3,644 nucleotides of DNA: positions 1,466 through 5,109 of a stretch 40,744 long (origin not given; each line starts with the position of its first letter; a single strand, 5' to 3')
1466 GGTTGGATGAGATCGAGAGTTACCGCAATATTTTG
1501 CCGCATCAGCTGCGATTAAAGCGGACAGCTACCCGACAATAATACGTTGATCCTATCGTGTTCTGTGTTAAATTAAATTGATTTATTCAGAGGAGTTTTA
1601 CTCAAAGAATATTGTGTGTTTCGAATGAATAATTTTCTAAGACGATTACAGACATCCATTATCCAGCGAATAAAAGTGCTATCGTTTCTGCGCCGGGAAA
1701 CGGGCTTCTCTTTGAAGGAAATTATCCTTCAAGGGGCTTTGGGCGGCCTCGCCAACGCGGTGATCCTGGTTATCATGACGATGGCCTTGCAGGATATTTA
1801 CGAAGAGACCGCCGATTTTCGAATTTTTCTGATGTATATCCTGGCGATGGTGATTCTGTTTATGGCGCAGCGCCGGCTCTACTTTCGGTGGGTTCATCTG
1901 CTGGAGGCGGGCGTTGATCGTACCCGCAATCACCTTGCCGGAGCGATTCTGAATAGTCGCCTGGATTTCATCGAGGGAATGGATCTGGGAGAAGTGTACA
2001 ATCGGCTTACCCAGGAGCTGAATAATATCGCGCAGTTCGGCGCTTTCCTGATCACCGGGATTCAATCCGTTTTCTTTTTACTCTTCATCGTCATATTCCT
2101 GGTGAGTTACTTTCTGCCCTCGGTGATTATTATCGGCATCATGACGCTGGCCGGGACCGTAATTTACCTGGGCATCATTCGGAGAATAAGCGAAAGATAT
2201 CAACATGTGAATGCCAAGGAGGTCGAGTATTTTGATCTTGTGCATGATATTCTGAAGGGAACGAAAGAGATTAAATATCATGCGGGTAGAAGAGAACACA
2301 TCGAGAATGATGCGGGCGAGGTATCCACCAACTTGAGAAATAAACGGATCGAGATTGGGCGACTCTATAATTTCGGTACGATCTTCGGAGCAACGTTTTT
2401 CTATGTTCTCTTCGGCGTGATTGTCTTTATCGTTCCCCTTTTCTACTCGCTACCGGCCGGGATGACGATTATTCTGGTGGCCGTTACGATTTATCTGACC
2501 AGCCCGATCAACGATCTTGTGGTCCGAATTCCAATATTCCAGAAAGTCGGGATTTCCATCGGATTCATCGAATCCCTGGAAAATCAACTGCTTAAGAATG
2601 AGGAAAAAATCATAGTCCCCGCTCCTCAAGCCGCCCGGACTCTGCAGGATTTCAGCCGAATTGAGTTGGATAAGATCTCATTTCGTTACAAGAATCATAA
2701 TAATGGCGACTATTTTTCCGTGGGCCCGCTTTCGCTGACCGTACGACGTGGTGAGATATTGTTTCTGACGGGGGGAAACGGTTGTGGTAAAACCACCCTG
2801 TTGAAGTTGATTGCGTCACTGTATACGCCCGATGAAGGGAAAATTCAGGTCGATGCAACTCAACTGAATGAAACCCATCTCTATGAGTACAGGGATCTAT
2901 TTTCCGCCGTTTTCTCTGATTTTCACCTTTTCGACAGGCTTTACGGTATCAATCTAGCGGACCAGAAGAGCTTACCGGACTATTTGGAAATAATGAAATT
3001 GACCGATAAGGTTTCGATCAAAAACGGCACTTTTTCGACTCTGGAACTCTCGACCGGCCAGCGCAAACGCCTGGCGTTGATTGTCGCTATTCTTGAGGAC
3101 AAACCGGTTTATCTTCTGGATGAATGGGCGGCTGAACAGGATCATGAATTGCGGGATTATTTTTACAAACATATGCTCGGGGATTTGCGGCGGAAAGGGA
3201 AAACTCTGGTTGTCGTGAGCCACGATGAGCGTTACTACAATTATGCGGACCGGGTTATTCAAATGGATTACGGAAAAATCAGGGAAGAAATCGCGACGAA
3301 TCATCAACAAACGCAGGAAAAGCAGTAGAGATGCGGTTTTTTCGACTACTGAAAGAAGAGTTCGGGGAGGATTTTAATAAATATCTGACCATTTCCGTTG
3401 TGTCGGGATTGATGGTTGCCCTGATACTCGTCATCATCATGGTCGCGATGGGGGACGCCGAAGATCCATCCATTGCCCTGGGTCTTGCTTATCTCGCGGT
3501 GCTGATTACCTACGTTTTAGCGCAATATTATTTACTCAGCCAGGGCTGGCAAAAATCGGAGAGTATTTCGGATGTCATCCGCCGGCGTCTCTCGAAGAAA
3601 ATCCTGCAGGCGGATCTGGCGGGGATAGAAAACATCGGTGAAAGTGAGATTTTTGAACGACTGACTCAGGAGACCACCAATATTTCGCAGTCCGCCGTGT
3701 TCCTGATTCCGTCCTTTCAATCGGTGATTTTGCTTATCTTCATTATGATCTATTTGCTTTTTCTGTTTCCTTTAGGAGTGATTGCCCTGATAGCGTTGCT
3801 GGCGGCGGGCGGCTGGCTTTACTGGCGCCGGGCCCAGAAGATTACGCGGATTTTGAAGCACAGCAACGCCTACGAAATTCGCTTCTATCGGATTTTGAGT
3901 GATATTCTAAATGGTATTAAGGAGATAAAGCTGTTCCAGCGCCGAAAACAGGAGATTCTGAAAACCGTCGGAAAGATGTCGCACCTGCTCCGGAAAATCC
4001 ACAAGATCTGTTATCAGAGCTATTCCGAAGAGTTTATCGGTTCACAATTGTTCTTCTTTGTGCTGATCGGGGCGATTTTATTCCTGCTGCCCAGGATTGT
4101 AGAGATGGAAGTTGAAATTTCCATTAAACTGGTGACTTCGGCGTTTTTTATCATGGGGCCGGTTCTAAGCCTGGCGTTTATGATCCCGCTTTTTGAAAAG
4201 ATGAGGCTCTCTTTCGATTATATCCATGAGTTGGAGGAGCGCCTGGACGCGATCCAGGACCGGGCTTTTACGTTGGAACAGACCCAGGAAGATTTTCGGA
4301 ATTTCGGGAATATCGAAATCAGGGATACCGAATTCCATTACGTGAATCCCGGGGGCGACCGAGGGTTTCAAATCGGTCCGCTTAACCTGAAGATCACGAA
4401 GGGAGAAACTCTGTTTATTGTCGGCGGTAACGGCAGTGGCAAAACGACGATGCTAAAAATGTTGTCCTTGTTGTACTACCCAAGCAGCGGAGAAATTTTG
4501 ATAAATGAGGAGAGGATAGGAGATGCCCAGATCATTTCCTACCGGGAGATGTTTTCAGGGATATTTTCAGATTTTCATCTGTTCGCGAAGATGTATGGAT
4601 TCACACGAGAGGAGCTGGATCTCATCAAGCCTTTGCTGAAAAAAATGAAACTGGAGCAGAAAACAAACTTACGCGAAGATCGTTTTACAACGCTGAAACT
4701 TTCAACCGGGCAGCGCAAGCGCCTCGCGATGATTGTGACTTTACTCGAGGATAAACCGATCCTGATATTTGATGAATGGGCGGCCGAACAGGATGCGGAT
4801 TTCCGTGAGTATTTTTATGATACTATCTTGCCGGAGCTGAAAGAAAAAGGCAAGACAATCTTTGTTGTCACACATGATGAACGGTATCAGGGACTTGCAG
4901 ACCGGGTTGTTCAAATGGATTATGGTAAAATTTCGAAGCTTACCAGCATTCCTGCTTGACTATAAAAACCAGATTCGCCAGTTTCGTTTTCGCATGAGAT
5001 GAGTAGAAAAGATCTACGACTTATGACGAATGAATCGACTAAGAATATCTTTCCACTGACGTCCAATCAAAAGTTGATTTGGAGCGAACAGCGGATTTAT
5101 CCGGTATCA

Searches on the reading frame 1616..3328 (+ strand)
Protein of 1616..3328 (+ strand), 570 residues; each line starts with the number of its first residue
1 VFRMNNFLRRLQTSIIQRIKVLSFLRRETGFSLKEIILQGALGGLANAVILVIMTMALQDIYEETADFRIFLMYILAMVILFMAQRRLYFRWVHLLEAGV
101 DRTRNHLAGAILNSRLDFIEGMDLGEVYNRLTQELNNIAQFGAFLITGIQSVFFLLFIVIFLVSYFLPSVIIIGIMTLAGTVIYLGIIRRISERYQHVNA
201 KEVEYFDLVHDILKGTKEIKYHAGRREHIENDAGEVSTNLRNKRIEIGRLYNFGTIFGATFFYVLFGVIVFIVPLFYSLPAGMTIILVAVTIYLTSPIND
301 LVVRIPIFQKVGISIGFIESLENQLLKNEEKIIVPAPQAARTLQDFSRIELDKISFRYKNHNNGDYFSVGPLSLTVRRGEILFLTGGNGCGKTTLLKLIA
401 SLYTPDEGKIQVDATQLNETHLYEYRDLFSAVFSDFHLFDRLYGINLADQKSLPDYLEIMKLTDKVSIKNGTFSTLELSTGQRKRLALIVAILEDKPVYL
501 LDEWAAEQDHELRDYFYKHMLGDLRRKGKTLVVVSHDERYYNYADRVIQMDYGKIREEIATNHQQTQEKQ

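Call 6: search_protein_families(library=pfam, proteins=[window:1616-3328:+], max_evalue=1)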
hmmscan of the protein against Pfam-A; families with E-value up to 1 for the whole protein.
window:1616-3328:+ (570 aa): 28 families (the best 25 are shown)
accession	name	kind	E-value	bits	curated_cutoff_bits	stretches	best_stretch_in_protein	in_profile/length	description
PF00005.33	ABC_tran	-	3e-27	96.3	25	1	371-505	3-136/137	ABC transporter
PF00664.28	ABC_membrane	-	8.1e-09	36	28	1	40-273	8-246/274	ABC transporter transmembrane region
PF02463.25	SMC_N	-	5.4e-07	29.7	40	1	474-551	133-212/220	RecF/RecN/SMC N terminal domain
PF13304.12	AAA_21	-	1.6e-06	28.8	27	2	382-402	2-22/304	AAA domain, putative AbiEii toxin, Type IV TA system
PF13401.12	AAA_22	-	0.0014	19.4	27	1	379-435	5-57/130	AAA domain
PF13191.12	AAA_16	-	0.0022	19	32.6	1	376-509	19-148/167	AAA ATPase domain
PF13173.12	AAA_14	-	0.004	17.6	27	1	380-419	3-42/129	AAA domain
PF13555.12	AAA_29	-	0.0063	16.7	27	1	376-407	19-50/61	P-loop containing region of AAA domain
PF03215.21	Rad17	-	0.0064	16.9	23.8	1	374-420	40-85/186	Rad17 P-loop domain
PF09818.15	ABC_ATPase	-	0.0065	16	23.2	0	374-400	75-100/283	P-loop domain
PF01637.24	ATPase_2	-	0.0088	16.3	33.2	1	379-427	20-67/225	ATPase domain predominantly from Archaea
PF06414.18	Zeta_toxin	-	0.0089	15.9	22.3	1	380-421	17-58/199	Zeta toxin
PF07332.16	Phage_holin_3_6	-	0.0093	16.5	28.4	1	137-193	36-96/116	Putative Actinobacterial Holin-X, holin superfamily III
PF13245.12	AAA_19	-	0.017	15.8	25.1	1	380-406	12-38/134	AAA domain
PF05729.18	NACHT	-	0.028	14.7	26.7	1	382-402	3-23/167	NACHT domain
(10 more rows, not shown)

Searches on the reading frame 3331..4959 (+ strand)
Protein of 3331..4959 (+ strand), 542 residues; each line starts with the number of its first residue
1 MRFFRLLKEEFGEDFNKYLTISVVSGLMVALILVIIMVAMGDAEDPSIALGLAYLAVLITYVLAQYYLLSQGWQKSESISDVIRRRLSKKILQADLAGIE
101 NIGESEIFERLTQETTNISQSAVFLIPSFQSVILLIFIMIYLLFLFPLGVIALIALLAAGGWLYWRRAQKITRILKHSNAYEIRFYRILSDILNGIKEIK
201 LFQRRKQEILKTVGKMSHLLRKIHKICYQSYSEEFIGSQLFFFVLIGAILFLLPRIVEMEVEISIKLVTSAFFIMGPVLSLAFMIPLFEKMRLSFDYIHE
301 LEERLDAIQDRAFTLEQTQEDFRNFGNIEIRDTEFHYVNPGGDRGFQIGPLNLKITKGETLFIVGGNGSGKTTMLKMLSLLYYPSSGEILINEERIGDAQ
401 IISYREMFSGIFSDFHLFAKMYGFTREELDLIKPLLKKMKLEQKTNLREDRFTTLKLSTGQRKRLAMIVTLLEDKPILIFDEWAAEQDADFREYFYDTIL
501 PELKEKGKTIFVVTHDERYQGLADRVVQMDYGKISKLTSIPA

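Call 6: search_protein_families(library=pfam, proteins=[window:3331-4959:+], max_evalue=1)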
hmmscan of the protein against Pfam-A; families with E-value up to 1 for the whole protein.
window:3331-4959:+ (542 aa): 19 families
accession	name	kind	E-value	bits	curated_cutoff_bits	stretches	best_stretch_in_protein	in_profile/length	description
PF00005.33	ABC_tran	-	8.9e-25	88.3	25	1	350-484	3-136/137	ABC transporter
PF00664.28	ABC_membrane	-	1.9e-11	44.6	28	1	41-273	33-267/274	ABC transporter transmembrane region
PF13304.12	AAA_21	-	4e-06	27.5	27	2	362-382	3-23/304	AAA domain, putative AbiEii toxin, Type IV TA system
PF02463.25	SMC_N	-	2.6e-05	24.2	40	2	444-530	124-212/220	RecF/RecN/SMC N terminal domain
PF24389.1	ORC-CDC6-like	-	0.00018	20.8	27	1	357-380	31-54/571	ORC-CDC6-like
PF13555.12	AAA_29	-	0.0048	17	27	1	355-386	19-50/61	P-loop containing region of AAA domain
PF20720.3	nSTAND3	-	0.0075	16.4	27.2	1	356-385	15-44/155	Novel STAND NTPase 3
PF13175.12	AAA_15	-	0.014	15.4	32.1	1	360-392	25-61/374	AAA ATPase domain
PF13476.12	AAA_23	-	0.026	15.6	27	1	360-383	21-44/201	AAA domain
PF13401.12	AAA_22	-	0.026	15.3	27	1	361-483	8-93/130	AAA domain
PF13194.11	DUF4010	-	0.042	14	30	1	132-184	72-126/210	Domain of unknown function (DUF4010)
PF00503.26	G-alpha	-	0.045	13.3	48.8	1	360-429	23-83/333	G-protein alpha subunit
PF03851.20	UvdE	-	0.05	13.3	24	1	168-193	43-68/275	UV-endonuclease UvdE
PF07693.20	KAP_NTPase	-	0.085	12.5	20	1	360-507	22-83/293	KAP family P-loop domain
PF09818.15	ABC_ATPase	-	0.091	12.2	23.2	0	354-380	76-101/283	P-loop domain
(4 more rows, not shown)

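Call 44: find_encoding_contigs(protein=window:3331-4959:+, flank=10000, max_places=6)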
Protein window:3331-4959:+ (542 aa): 13 contigs read that carry it; 6 places shown.
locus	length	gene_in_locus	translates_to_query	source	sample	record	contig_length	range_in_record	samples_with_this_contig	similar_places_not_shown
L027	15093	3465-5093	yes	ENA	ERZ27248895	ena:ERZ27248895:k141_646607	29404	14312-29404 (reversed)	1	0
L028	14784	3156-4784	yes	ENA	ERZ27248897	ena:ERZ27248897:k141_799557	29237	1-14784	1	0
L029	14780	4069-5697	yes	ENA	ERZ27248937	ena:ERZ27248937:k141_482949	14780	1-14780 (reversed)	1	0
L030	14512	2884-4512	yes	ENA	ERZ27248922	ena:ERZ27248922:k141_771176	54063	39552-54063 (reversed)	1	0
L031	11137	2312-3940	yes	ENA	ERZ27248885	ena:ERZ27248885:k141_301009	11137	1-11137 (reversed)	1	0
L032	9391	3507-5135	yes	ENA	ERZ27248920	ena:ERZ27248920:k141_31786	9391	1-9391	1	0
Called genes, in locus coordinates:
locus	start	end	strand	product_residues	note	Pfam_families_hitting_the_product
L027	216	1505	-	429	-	PF13458:Peripla_BP_6, PF01094:ANF_receptor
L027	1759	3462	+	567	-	PF00664:ABC_membrane, PF00005:ABC_tran, PF02463:SMC_N (faint), PF13304:AAA_21 (faint)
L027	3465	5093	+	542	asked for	PF00664:ABC_membrane, PF13304:AAA_21 (faint), PF00005:ABC_tran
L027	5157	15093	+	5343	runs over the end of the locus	PF00668:Condensation, PF00550:PP-binding, PF00668:Condensation, PF00501:AMP-binding, PF00109:ketoacyl-synt, PF00550:PP-binding, PF02801:Ketoacyl-synt_C, PF00698:Acyl_transf_1, +17 more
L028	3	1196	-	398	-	?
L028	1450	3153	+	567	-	PF00664:ABC_membrane, PF00005:ABC_tran, PF02463:SMC_N (faint), PF13304:AAA_21 (faint)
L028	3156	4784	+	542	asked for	PF00664:ABC_membrane, PF13304:AAA_21 (faint), PF00005:ABC_tran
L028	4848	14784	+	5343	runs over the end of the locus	PF00668:Condensation, PF00550:PP-binding, PF00668:Condensation, PF00501:AMP-binding, PF00109:ketoacyl-synt, PF00550:PP-binding, PF02801:Ketoacyl-synt_C, PF00698:Acyl_transf_1, +17 more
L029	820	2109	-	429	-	PF13458:Peripla_BP_6, PF01094:ANF_receptor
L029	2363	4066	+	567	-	PF00664:ABC_membrane, PF00005:ABC_tran, PF02463:SMC_N (faint), PF13304:AAA_21 (faint)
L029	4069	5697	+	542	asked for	PF00664:ABC_membrane, PF13304:AAA_21 (faint), PF00005:ABC_tran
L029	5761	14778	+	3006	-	?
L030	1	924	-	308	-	?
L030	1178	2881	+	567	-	PF00664:ABC_membrane, PF00005:ABC_tran, PF02463:SMC_N (faint), PF13304:AAA_21 (faint)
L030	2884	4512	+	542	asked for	PF00664:ABC_membrane, PF13304:AAA_21 (faint), PF00005:ABC_tran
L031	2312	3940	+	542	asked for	PF00664:ABC_membrane, PF13304:AAA_21 (faint), PF00005:ABC_tran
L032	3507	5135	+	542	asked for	PF00664:ABC_membrane, PF13304:AAA_21 (faint), PF00005:ABC_tran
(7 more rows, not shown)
